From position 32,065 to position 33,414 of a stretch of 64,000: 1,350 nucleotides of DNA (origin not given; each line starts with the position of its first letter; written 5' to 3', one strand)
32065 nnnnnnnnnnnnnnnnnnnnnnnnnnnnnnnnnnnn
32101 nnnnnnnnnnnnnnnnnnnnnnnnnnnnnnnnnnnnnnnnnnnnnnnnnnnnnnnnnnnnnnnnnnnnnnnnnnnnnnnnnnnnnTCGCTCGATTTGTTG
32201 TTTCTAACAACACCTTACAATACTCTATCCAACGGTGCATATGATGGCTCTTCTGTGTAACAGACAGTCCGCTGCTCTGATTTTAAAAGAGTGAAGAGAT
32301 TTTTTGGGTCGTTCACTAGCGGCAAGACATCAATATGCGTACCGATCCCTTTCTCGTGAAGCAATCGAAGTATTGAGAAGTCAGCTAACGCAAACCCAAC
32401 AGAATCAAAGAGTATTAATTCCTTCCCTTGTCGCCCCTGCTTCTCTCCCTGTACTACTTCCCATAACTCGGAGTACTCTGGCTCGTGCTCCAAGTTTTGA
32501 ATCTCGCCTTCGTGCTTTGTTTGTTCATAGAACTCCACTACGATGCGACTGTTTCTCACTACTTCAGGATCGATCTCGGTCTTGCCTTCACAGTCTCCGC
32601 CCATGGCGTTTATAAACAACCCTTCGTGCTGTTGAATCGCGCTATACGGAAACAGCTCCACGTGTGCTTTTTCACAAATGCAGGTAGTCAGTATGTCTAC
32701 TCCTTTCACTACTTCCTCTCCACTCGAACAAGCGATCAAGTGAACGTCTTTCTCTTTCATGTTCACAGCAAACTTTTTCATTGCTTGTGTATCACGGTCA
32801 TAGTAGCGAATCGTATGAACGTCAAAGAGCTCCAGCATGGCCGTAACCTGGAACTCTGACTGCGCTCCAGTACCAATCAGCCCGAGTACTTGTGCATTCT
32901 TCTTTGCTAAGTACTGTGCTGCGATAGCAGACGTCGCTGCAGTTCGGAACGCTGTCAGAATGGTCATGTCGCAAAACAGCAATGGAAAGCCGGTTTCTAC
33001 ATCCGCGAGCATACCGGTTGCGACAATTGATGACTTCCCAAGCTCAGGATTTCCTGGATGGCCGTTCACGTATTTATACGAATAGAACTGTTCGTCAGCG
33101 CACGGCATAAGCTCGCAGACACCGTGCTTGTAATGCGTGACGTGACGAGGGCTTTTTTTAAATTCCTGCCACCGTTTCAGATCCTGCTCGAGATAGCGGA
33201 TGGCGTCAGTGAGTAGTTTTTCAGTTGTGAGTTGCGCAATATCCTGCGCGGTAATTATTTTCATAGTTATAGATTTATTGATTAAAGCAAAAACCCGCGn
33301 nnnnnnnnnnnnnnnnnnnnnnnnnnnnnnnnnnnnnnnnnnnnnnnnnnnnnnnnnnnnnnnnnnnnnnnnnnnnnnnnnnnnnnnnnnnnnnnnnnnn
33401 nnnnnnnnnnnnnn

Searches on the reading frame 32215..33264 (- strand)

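Call 85: search_protein_families(library=pfam, proteins=[window:32215-33264:-], max_evalue=0.001)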
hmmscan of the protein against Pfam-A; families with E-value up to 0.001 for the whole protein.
window:32215-33264:- (349 aa): 1 family
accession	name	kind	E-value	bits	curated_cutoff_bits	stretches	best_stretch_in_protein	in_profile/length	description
PF02423.21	OCD_Mu_crystall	-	3e-94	315.9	24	1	11-305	10-309/314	Ornithine cyclodeaminase/mu-crystallin family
